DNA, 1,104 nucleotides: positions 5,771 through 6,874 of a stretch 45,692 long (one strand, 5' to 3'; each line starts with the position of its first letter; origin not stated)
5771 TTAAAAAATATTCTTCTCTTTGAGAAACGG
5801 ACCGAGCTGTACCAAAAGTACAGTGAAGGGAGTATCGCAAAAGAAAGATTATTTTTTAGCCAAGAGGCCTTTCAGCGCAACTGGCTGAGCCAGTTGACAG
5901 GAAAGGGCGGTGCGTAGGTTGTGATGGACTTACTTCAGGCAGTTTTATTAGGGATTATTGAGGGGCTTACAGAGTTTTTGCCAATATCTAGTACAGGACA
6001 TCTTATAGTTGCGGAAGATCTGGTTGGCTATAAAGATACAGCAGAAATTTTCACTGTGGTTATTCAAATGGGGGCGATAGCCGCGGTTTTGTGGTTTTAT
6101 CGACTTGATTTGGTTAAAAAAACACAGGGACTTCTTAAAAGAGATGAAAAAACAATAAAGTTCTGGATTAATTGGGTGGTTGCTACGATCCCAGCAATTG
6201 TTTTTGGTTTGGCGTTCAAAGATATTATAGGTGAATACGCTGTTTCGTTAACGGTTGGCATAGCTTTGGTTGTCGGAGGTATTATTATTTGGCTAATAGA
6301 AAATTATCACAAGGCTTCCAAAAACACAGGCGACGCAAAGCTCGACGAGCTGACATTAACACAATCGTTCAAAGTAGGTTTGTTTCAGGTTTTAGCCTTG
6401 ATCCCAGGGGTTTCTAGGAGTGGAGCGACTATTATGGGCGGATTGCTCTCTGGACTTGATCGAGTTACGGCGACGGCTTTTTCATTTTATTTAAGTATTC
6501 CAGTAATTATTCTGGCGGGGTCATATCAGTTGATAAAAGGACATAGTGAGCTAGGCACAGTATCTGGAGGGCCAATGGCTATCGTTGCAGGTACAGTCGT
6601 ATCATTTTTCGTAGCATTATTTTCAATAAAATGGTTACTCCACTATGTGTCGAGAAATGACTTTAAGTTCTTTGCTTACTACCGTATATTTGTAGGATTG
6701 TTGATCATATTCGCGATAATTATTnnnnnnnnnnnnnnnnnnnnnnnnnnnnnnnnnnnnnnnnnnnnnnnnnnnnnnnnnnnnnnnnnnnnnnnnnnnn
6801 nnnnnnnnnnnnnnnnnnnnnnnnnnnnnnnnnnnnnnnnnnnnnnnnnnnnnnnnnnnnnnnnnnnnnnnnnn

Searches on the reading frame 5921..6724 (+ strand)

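Call 6: search_protein_families(library=pfam, proteins=[window:5921-6724:+], max_evalue=0.1)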
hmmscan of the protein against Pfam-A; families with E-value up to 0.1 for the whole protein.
window:5921-6724:+ (268 aa): 1 family
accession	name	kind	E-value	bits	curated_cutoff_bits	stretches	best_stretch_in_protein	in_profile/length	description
PF02673.24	BacA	-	7.5e-81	272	33.4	1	7-261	1-257/257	Bacitracin resistance protein BacA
